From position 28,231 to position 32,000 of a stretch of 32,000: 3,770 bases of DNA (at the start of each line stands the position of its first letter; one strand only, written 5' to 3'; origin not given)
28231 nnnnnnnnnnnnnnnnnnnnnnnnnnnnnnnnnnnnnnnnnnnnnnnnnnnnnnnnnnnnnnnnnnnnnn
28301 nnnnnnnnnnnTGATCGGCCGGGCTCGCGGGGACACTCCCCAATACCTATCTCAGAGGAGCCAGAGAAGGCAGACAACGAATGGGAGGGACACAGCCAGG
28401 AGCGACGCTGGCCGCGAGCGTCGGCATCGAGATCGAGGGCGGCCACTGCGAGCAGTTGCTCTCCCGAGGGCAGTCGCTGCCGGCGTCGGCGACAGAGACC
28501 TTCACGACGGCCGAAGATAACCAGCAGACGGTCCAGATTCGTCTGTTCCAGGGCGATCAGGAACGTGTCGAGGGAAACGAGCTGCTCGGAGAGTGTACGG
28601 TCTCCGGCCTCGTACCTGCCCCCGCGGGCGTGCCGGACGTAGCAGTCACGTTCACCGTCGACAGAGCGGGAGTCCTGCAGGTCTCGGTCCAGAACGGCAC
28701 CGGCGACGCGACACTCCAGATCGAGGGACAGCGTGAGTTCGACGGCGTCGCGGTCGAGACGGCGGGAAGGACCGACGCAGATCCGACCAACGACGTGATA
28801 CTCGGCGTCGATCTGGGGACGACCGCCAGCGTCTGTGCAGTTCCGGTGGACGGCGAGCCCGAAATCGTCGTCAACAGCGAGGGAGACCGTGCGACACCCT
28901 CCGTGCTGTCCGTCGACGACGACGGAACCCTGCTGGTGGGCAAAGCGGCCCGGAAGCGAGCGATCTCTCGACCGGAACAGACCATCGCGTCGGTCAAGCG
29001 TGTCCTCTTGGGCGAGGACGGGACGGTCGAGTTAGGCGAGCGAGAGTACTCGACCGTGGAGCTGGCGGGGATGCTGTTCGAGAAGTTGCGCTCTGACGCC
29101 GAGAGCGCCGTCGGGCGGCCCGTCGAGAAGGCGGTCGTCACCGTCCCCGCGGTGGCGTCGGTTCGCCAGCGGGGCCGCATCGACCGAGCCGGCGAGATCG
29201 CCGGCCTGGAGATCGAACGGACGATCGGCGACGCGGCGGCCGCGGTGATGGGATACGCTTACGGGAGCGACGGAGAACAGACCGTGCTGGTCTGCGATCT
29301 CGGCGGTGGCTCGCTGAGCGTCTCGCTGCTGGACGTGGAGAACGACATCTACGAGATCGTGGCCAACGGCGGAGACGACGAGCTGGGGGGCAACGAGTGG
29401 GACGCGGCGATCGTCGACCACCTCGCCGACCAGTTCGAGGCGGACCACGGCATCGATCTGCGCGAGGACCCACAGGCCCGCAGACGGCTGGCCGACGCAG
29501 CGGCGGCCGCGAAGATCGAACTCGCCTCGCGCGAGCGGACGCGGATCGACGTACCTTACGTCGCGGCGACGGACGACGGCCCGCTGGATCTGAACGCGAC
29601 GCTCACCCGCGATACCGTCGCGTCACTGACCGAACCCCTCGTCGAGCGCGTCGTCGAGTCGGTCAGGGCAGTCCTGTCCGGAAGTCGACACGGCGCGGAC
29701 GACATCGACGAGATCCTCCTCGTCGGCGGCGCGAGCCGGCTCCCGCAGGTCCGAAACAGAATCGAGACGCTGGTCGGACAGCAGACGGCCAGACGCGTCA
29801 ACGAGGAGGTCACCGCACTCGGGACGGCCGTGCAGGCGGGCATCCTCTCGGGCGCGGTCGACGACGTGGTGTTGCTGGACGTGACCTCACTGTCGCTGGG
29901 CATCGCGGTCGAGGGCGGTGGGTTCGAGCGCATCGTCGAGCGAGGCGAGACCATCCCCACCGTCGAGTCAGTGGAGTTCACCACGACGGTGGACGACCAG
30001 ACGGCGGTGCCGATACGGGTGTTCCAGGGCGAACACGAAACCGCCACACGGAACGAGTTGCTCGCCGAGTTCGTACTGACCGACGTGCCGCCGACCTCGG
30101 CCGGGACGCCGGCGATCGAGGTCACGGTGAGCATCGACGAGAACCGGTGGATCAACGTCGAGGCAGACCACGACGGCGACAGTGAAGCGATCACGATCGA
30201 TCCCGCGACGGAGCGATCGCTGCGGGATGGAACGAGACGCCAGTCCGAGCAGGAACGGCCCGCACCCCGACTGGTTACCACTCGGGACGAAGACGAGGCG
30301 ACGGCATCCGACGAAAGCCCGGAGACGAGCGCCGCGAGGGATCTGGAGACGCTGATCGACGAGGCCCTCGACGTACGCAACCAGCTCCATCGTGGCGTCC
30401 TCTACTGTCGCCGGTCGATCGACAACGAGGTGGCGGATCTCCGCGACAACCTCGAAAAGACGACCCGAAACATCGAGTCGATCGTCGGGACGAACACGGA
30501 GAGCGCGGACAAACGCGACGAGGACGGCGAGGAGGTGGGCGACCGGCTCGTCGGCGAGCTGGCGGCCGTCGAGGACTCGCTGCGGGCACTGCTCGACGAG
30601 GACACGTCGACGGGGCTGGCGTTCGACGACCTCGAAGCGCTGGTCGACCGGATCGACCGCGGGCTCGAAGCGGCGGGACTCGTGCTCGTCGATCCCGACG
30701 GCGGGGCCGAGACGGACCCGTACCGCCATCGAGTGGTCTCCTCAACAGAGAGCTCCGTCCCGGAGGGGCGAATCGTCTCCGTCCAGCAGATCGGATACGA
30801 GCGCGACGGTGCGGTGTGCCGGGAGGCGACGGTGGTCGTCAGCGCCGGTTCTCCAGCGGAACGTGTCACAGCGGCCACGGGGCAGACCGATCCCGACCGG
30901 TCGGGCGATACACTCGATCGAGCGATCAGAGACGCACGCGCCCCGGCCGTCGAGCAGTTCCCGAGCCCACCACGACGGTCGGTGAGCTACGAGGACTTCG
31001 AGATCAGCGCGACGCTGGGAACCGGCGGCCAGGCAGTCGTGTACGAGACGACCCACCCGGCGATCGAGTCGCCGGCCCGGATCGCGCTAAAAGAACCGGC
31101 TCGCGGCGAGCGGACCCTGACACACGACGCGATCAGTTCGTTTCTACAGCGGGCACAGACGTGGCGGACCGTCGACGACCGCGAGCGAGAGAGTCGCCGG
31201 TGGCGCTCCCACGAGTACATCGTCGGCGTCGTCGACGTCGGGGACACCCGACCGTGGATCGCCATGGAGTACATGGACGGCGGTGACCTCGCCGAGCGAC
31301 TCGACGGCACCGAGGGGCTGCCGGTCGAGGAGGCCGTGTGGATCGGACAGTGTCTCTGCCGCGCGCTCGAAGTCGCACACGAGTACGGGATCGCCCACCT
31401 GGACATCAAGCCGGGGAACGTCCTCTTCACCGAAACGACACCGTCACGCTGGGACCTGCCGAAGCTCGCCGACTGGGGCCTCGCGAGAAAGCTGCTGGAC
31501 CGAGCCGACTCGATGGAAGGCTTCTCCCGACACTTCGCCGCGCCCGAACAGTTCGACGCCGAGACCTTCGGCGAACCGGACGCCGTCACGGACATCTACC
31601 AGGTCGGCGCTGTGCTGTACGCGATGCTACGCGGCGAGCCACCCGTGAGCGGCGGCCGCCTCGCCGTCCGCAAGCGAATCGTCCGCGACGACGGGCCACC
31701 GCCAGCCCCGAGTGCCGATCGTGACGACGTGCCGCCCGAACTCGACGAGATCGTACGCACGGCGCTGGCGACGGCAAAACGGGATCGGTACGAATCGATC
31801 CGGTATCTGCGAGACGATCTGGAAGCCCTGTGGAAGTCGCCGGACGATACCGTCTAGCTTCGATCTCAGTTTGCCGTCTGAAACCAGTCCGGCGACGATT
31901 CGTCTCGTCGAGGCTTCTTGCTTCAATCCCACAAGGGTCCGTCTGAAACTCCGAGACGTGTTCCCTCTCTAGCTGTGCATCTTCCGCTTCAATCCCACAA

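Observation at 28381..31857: One polypeptide combining Hsp70, its exchange factor GrpE and a Ser/Thr kinase, directly abutting a CRISPR array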

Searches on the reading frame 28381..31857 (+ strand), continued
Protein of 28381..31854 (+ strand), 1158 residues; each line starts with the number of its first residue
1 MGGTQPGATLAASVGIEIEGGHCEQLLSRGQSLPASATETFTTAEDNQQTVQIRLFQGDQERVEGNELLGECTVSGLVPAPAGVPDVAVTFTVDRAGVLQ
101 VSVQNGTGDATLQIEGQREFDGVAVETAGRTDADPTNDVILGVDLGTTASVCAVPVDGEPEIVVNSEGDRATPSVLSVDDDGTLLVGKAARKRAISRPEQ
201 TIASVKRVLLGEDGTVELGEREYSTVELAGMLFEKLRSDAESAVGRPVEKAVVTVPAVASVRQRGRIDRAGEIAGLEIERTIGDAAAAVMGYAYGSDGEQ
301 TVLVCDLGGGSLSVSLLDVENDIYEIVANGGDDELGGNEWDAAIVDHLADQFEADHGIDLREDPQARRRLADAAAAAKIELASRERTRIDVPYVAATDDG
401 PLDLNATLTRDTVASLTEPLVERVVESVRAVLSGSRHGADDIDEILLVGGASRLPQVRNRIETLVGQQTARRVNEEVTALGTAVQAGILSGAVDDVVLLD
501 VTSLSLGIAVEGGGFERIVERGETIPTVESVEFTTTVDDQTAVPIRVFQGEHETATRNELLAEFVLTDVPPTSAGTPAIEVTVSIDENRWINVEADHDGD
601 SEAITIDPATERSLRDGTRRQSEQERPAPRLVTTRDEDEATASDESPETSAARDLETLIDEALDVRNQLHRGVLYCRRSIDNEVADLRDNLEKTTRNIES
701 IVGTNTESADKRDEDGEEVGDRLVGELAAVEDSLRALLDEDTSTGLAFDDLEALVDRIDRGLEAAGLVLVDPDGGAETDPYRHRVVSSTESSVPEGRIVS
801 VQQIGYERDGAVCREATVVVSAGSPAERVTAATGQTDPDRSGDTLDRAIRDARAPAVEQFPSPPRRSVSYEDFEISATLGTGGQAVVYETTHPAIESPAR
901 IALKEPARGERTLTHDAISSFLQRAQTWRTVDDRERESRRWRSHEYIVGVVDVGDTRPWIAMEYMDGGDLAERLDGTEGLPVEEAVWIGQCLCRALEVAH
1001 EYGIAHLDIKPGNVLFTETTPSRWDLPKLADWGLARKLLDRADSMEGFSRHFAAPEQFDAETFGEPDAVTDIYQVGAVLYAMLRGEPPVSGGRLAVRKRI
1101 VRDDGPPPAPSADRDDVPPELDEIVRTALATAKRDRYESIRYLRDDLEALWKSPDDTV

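Call 98: fold_search(model_id=the predicted structure, library=pdb)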
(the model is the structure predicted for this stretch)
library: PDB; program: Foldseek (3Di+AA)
matches with E <= 10: 1965; with E <= 0.001: 1911
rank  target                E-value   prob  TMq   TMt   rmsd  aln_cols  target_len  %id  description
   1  9a5j_A                2.5e-43  1.00  0.20  0.33  27.6       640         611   34  Integrative model of DNAK-GUDB by crosslinking MS and deep learning (released 2024-09-18)
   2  2v7y                  1.0e-40  1.00  0.18  0.38  35.7       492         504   43  Crystal structure of the molecular chaperone DnaK from Geobacillus kaustophilus HTA426 in post-ATP hydrolysis state (released 2008-04-08)
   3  7ko2_B                7.8e-39  1.00  0.21  0.35  21.1       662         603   31  Restraining state of near full-length Hsp70 DnaK (released 2021-09-15)
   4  4ani_C                1.1e-38  1.00  0.18  0.38  26.7       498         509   42  Structural basis for the intermolecular communication between DnaK and GrpE in the DnaK chaperone system from Geobacil (released 2012-05-23)
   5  7ko2_D                2.0e-38  1.00  0.21  0.35  21.2       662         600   31  Restraining state of near full-length Hsp70 DnaK (released 2021-09-15)
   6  7kzu                  2.4e-38  1.00  0.21  0.38  20.1       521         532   36  Quasi-intermediate state (Q) of a truncated Hsp70 DnaK fused with a substrate peptide (released 2021-05-12)
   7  4b9q_A                2.4e-38  1.00  0.21  0.35  21.2       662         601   30  Open conformation of ATP-bound Hsp70 homolog DnaK (released 2012-11-14)
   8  5nro_A                3.1e-38  1.00  0.21  0.35  21.5       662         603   30  Structure of full-length DnaK with bound J-domain (released 2018-01-17)
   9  7kru_B                4.2e-38  1.00  0.17  0.35  21.2       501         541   37  Stimulating state of a truncated Hsp70 DnaK fused with a substrate peptide (released 2021-09-15)
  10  9a2i_MODEL_1_A        4.6e-38  1.00  0.18  0.30  27.4       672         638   30  Model of E. coli DnaK by in-cell photo-crosslinking MS and deep learning (released 2023-02-24)
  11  7kru_A                9.9e-38  1.00  0.17  0.35  21.5       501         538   38  Stimulating state of a truncated Hsp70 DnaK fused with a substrate peptide (released 2021-09-15)
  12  7kzi_A                9.9e-38  1.00  0.18  0.32  28.5       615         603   33  Intermediate state (QQQ) of near full-length DnaK alternatively fused with a substrate peptide (released 2021-05-12)
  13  9bls_A                1.5e-37  1.00  0.18  0.33  27.9       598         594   31  Structure of the human mitochondrial Hsp70 (mortalin; R126W mutant) bound to nucleotide exchange factor GrpEL1 (WT) (released 2025-01-15)
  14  7krv_A                1.6e-37  1.00  0.17  0.35  21.4       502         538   37  Stimulating state of disulfide-bridged Hsp70 DnaK (released 2021-09-15)
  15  5obu                  1.6e-37  1.00  0.18  0.37  29.6       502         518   37  Mycoplasma genitalium DnaK deletion mutant lacking SBDalpha in complex with AMPPNP. (released 2018-05-09)
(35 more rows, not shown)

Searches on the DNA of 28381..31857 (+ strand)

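Call 23: search_dna_similar(query=window:28381-31857:+, collection=plasmids, mode=near, max_rows=10)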
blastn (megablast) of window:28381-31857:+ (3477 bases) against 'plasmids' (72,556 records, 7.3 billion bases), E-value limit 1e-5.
Records with a match: 2; places in all: 4; records where one place covers at least 80% of the query: 2.
Best place of each record, by identity: >=99% 1; 90-95% 1.
By first word of the organism name: Halomicrobium 2.
By predicted mobility (MOB-suite, as given by PLSDB): non-mobilizable 2.
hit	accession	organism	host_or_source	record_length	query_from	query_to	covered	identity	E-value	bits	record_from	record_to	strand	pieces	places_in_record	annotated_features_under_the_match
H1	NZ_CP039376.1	Halomicrobium mukohataei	-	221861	1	3477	100%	100.0%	0e+0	6421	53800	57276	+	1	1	grpE: nucleotide exchange factor GrpE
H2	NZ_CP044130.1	Halomicrobium sp. LC1Hm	-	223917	1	3472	100%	93.1%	0e+0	5083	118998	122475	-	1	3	grpE: nucleotide exchange factor GrpE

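Call 24: get_annotated_region(hit=H1, flank=20000)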
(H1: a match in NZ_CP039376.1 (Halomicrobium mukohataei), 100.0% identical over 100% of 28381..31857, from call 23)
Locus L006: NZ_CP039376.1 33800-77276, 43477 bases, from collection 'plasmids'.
description: Halomicrobium mukohataei strain JP60 plasmid unnamed1, complete sequence
organism: Halomicrobium mukohataei (NCBI taxid 57705)
taxonomy: Archaea; Euryarchaeota; Halobacteria; Halobacteriales; Haloarculaceae; Halomicrobium; Halomicrobium mukohataei
host: -; source: -; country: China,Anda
typing (MOB-suite, as given by PLSDB): non-mobilizable
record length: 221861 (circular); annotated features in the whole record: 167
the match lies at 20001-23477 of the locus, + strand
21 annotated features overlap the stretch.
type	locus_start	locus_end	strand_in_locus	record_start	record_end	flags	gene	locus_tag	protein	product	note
CDS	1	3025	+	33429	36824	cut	-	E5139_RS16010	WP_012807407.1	polysaccharide lyase family 8 super-sandwich domain-containing protein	-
CDS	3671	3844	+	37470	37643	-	-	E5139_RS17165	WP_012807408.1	hypothetical protein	-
CDS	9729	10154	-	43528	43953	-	-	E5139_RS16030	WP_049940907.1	hypothetical protein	-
CDS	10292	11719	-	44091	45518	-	sufB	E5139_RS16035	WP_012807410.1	Fe-S cluster assembly protein SufB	GO:0016226 - iron-sulfur cluster assembly [Evidence IEA]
CDS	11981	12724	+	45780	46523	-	-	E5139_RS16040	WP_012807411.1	helix-turn-helix domain-containing protein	-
CDS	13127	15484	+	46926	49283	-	-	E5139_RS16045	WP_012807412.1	cation-translocating P-type ATPase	-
CDS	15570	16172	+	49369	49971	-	sod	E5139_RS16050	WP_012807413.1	superoxide dismutase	-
CDS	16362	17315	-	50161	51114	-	-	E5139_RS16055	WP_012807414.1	hypothetical protein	-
CDS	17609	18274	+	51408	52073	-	-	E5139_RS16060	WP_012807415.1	hypothetical protein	-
CDS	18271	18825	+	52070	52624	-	-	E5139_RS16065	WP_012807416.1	MarR family transcriptional regulator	GO:0006355 - regulation of DNA-templated transcription [Evidence IEA]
CDS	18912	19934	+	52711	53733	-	-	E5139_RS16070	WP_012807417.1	threonine/serine dehydratase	-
CDS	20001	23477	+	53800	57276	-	grpE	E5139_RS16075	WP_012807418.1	nucleotide exchange factor GrpE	GO:0006457 - protein folding [Evidence IEA]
CDS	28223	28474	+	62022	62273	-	-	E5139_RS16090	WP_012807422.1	AbrB/MazE/SpoVT family DNA-binding domain-containing protein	-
CDS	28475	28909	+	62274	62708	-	-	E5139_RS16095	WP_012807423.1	PIN domain-containing protein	-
CDS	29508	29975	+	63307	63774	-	-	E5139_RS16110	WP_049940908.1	hypothetical protein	-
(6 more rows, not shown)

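Call 25: get_annotated_region(hit=H2, flank=12000)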
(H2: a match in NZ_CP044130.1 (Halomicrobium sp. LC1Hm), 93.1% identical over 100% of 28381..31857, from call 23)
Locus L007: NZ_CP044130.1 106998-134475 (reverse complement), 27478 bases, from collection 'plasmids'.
description: Halomicrobium sp. LC1Hm plasmid pLC1Hm-01, complete sequence
organism: Halomicrobium sp. LC1Hm (NCBI taxid 2610902)
taxonomy: Archaea; Euryarchaeota; Halobacteria; Halobacteriales; Haloarculaceae; Halomicrobium; Halomicrobium sp. LC1Hm
host: -; source: -; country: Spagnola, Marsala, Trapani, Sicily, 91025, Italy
typing (MOB-suite, as given by PLSDB): non-mobilizable
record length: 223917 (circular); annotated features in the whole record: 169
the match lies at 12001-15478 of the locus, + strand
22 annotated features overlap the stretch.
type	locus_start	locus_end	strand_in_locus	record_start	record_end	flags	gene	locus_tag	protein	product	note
CDS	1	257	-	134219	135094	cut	-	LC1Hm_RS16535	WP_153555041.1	ABC transporter ATP-binding protein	-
CDS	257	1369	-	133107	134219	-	-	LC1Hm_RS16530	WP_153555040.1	iron ABC transporter permease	-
CDS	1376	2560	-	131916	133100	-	-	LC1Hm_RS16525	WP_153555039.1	ABC transporter substrate-binding protein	-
CDS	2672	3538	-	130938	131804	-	-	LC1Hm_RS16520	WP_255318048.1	ArsR family transcriptional regulator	-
CDS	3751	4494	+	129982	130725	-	-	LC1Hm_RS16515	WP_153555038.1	helix-turn-helix domain-containing protein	-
CDS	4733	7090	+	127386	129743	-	-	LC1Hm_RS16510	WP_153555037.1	cation-translocating P-type ATPase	-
CDS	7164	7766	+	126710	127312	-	sod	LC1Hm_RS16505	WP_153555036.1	superoxide dismutase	-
CDS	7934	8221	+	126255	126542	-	-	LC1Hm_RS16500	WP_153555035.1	hypothetical protein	-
CDS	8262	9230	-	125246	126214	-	-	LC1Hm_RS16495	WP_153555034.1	hypothetical protein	-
CDS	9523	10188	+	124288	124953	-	-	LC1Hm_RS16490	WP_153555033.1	hypothetical protein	-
CDS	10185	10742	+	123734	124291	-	-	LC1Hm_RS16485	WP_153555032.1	MarR family transcriptional regulator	GO:0006355 - regulation of DNA-templated transcription [Evidence IEA]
CDS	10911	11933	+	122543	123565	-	-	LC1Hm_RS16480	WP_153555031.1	threonine/serine dehydratase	-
CDS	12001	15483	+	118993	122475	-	grpE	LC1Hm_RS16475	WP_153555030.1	nucleotide exchange factor GrpE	GO:0006457 - protein folding [Evidence IEA]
CDS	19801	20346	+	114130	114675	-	-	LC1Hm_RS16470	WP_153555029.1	hypothetical protein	-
CDS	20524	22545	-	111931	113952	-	-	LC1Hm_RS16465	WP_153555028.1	PQQ-binding-like beta-propeller repeat protein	-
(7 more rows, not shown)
